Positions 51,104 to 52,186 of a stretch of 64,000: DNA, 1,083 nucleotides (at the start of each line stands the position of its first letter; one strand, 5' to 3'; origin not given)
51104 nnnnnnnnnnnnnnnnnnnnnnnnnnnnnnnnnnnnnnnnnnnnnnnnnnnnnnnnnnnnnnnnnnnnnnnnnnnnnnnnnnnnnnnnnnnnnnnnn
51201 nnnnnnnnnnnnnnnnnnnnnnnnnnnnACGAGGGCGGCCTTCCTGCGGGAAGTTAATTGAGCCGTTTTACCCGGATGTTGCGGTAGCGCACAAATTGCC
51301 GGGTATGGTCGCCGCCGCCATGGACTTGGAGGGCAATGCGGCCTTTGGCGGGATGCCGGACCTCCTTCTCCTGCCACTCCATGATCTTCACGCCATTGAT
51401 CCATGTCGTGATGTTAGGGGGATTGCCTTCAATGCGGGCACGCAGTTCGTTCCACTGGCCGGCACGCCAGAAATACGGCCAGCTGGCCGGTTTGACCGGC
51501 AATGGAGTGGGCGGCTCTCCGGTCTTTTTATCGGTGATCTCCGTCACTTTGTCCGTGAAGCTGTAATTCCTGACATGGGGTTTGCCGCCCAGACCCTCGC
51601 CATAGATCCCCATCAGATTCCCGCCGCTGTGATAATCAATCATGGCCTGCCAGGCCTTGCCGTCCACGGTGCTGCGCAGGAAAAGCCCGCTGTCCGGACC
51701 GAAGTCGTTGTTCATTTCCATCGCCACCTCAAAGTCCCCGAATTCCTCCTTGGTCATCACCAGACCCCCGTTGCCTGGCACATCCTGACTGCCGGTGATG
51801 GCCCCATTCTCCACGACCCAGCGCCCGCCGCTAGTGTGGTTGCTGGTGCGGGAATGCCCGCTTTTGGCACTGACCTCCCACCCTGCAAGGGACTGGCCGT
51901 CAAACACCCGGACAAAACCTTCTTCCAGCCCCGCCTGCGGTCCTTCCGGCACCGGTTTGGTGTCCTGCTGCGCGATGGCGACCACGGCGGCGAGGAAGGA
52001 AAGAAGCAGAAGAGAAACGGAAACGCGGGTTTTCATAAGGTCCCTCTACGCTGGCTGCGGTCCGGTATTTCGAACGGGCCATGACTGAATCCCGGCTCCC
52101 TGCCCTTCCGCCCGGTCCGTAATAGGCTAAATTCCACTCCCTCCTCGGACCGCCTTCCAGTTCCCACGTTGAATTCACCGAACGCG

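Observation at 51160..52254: Second case: ~95-bp direct repeats duplicating the cysI 3' end bracket a single-gene (DUF1080) cassette, hinting at an uncharacterised gene-3'-end insertion mechanism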

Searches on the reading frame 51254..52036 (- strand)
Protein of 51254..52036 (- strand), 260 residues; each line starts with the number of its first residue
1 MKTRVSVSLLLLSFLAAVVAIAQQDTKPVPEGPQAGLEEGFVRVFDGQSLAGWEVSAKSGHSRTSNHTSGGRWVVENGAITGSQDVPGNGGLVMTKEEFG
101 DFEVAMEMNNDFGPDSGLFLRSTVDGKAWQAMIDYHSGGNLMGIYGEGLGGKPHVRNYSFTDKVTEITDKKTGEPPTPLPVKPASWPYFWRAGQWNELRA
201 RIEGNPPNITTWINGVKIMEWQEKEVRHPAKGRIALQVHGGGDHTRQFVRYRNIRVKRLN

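Call 10: search_protein_families(library=pfam, proteins=[window:51254-52036:-])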
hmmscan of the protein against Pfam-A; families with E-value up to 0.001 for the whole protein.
window:51254-52036:- (260 aa): 1 family
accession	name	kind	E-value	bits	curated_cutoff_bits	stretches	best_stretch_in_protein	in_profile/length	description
PF06439.18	3keto-disac_hyd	-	5.3e-29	102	26.8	1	40-257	1-187/187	3-keto-disaccharide hydrolase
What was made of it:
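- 51254..52036 (-): DUF1080 / 3-keto-disaccharide hydrolase gene. It is the conserved syntenic neighbour of cysI, not foreign cargo. Pfam PF06439 5e-29 (call 10).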

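Call 13: find_encoding_contigs(protein=window:51254-52036:-, flank=10000, max_places=10)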
Protein window:51254-52036:- (260 aa): no gene with exactly this product is on record in the collection.

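Call 44: find_homologous_proteins(query=window:51254-52036:-)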
Query window:51254-52036:- (260 aa): 2833 proteins with E <= 0.001 among 3727 candidates; the best 120 are listed.
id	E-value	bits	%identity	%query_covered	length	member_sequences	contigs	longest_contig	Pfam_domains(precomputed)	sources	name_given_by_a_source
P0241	4.9e-176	601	100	100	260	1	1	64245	PF06439.19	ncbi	-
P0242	3.6e-144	497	86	91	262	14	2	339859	PF06439.19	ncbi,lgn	-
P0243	7.8e-144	496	82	100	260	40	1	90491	PF06439.19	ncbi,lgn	ncbi:MAG: DUF1080 domain-containing protein [Verrucomicrobiota bacterium]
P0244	3.8e-137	474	83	91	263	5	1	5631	PF06439.19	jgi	jgi:hypothetical protein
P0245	5.4e-137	473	84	89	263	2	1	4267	PF06439.19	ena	-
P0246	2.2e-136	471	80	100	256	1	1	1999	PF06439.19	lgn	-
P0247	1.1e-134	466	77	97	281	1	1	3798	PF06439.19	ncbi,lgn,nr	ncbi:MAG: hypothetical protein JWL81_2340 [Verrucomicrobiales bacterium]|nr:hypothetical protein [Ve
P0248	5.7e-134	463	80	98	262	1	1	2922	PF06439.19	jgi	jgi:hypothetical protein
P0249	8.6e-134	463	84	87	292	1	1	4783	PF06439.19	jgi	jgi:hypothetical protein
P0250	2.5e-132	458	79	98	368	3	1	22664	PF02472.22,PF06439.19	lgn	-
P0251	1.3e-131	456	75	99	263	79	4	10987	PF06439.19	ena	-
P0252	1.3e-130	453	84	85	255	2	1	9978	PF06439.19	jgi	jgi:Domain of Unknown Function (DUF1080)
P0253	2.8e-130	451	76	95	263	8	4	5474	PF06439.19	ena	-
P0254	2.1e-129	448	83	87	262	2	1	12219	PF06439.19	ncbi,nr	ncbi:MAG: DUF1080 domain-containing protein [Verrucomicrobiaceae bacterium]|nr:MAG: DUF1080 domain-c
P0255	2.7e-129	448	83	85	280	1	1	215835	PF06439.19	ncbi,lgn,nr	ncbi:MAG: hypothetical protein JWM59_3869 [Verrucomicrobiales bacterium]|nr:hypothetical protein [Ve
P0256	2.8e-129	448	85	86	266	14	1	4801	PF06439.19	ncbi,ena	-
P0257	1.0e-128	446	75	100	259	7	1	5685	PF06439.19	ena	-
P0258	1.5e-128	446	68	97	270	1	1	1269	PF06439.19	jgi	jgi:hypothetical protein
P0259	1.5e-128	446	83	87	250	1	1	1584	PF06439.19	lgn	-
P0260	2.4e-128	445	82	85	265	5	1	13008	PF06439.19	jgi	-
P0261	3.3e-128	445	76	95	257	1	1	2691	PF06439.19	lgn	-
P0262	1.7e-127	442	74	98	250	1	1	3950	PF06439.19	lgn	-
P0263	2.4e-127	442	72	98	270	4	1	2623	PF06439.19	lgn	-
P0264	3.6e-127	441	77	92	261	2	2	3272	PF06439.19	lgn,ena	-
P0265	2.3e-126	439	74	98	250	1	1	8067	PF06439.19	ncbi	ncbi:MAG: DUF1080 domain-containing protein [Chthoniobacteraceae bacterium]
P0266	6.5e-126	437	76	97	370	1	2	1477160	PF02472.22,PF06439.19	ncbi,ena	-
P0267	9.2e-126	437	81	85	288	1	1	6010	PF06439.19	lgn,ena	-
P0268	1.2e-125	436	74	100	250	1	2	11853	PF06439.19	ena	-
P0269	3.6e-125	435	80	85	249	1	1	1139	PF06439.19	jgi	jgi:hypothetical protein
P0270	4.1e-125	434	81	85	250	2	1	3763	PF06439.19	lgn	-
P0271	2.0e-124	432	81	87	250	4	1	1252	PF06439.19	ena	-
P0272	3.3e-124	431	74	97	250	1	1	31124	PF06439.19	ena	-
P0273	3.6e-124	431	74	97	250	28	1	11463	PF06439.19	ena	-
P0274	5.4e-124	431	74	96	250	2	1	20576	PF06439.19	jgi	-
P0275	5.6e-124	431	74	97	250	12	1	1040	PF06439.19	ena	-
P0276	1.5e-123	429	73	98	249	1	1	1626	PF06439.19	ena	-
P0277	1.6e-123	429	70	100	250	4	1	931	PF06439.19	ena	-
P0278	1.6e-123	429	77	90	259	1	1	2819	PF06439.19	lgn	-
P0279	2.1e-123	429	79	85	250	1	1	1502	PF06439.19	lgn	-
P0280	3.9e-123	428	80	85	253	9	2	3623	PF06439.19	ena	-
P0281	5.9e-123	427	72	97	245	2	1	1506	PF06439.19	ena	-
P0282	1.6e-122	426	72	97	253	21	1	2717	PF06439.19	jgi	jgi:hypothetical protein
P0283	4.7e-122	424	79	85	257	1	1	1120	PF06439.19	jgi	jgi:hypothetical protein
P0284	4.8e-122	424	73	98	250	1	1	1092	PF06439.19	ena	-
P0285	6.4e-122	424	75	95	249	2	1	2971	PF06439.19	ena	-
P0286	7.1e-122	424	71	97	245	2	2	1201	PF06439.19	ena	-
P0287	8.3e-122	424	70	97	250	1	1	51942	PF06439.19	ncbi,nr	ncbi:MAG: DUF1080 domain-containing protein [Verrucomicrobiales bacterium]|nr:DUF1080 domain-contain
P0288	8.7e-122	424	80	85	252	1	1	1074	PF06439.19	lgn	-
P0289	1.0e-121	423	77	88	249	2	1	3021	PF06439.19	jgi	-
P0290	1.2e-121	423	72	97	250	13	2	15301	PF06439.19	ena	-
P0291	1.5e-121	423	71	97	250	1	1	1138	PF06439.19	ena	-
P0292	1.7e-121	423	71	99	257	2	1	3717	PF06439.19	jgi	jgi:hypothetical protein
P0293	2.3e-121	422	80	85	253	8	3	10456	PF06439.19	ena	-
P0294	2.6e-121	422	77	87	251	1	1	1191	PF06439.19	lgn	-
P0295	2.9e-121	422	72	96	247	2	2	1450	PF06439.19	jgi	jgi:3-keto-disaccharide hydrolase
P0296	3.0e-121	422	77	88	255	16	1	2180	PF06439.19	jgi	jgi:hypothetical protein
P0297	4.0e-121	421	72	100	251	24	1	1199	PF06439.19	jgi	jgi:Domain of Unknown Function (DUF1080)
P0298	4.3e-121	421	78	87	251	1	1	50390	PF06439.19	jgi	-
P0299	5.5e-121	421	71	99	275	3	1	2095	PF06439.19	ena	-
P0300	6.7e-121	421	72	100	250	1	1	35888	PF06439.19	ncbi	-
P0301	6.9e-121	421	74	95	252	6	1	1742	PF06439.19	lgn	-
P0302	1.2e-120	420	72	97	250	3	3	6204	PF06439.19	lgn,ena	-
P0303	1.4e-120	420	79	85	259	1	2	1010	PF06439.19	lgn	-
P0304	1.4e-120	420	72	100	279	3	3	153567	PF06439.19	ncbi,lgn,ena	-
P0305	1.7e-120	419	77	85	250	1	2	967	PF06439.19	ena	-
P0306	2.0e-120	419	71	100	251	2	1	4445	PF06439.19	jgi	-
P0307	2.6e-120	419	71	98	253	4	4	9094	PF06439.19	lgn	-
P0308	2.8e-120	419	79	87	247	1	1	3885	PF06439.19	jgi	jgi:hypothetical protein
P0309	2.8e-120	419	69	100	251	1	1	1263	PF06439.19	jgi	-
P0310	4.3e-120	418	79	85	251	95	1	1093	PF06439.19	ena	-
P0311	4.4e-120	418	72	96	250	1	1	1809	PF06439.19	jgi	-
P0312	4.7e-120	418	72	97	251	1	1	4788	PF06439.19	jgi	jgi:hypothetical protein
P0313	4.8e-120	418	80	85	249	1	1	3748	PF06439.19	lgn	-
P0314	8.3e-120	417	78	85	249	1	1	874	PF06439.19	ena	-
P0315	8.6e-120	417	71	97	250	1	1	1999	PF06439.19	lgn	-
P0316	8.7e-120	417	78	86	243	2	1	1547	PF06439.19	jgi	jgi:hypothetical protein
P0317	9.2e-120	417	72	95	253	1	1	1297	PF06439.19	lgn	-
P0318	1.2e-119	417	73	97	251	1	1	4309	PF06439.19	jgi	-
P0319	1.5e-119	416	79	86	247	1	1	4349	PF06439.19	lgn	-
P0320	1.6e-119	416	77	85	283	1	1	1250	PF06439.19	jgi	jgi:hypothetical protein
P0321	1.7e-119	416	70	98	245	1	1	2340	PF06439.19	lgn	-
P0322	1.8e-119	416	73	94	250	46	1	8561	PF06439.19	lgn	-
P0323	1.9e-119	416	77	86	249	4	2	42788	PF06439.19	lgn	-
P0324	2.8e-119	415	70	99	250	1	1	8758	PF06439.19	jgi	-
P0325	3.3e-119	415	70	99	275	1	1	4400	PF06439.19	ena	-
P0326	3.8e-119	415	77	87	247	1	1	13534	PF06439.19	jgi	jgi:hypothetical protein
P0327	4.8e-119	415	69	97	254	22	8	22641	PF06439.19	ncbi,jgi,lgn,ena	ncbi:MAG: DUF1080 domain-containing protein [Verrucomicrobiota bacterium]|jgi:hypothetical protein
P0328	1.3e-118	413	76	88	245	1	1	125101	PF06439.19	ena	-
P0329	1.3e-118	413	75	88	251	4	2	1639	PF06439.19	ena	-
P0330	1.4e-118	413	78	85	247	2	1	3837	PF06439.19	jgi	jgi:3-keto-disaccharide hydrolase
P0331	1.7e-118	413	74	89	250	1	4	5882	PF06439.19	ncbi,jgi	-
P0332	3.5e-118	412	71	96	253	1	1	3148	PF06439.19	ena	-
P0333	5.3e-118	411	69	100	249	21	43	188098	PF06439.19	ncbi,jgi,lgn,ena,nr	ncbi:DUF1080 domain-containing protein [bacterium]|jgi:hypothetical protein|nr:DUF1080 domain-contai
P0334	6.3e-118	411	71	100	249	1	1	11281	PF06439.19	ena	-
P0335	7.0e-118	411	77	87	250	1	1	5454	PF06439.19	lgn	-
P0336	8.0e-118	411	76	88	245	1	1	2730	PF06439.19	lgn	-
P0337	1.0e-117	410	71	100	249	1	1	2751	PF06439.19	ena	-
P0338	1.1e-117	410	71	97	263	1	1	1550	PF06439.19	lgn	-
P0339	1.2e-117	410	77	86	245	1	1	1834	PF06439.19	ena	-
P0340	1.4e-117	410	70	99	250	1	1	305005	PF06439.19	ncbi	-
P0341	2.1e-117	409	76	89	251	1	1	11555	PF06439.19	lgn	-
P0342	2.8e-117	409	69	98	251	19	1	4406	PF06439.19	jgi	-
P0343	3.7e-117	408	70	99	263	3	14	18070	PF06439.19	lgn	-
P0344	3.9e-117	408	69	98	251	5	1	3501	PF06439.19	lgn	-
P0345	4.5e-117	408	71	100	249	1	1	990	PF06439.19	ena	-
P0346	4.8e-117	408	69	100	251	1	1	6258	PF06439.19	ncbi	-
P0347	4.9e-117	408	69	97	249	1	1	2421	PF06439.19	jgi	jgi:hypothetical protein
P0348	5.9e-117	408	76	86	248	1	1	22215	PF06439.19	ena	-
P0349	9.2e-117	407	69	97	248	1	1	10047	PF06439.19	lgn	-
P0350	1.0e-116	407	73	97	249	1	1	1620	PF06439.19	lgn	-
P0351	1.2e-116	407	80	82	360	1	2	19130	PF02472.22,PF06439.19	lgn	-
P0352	1.7e-116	406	70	96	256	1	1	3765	PF06439.19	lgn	-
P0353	2.7e-116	406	71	98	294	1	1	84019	PF06439.19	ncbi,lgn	ncbi:MAG: 3-keto-disaccharide hydrolase [Verrucomicrobiales bacterium]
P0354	2.7e-116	406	69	98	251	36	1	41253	PF06439.19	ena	-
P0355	3.0e-116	405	79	82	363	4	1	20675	PF02472.22,PF06439.19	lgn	-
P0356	3.1e-116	405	74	86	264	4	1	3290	PF06439.19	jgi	jgi:hypothetical protein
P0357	3.3e-116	405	76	86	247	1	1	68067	PF06439.19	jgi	jgi:3-keto-disaccharide hydrolase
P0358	3.5e-116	405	77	84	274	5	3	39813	PF06439.19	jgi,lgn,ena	-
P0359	3.7e-116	405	71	95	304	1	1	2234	PF06439.19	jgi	-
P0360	4.1e-116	405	70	96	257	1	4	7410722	PF06439.19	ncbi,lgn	ncbi:MAG: DUF1080 domain-containing protein [Pirellulales bacterium]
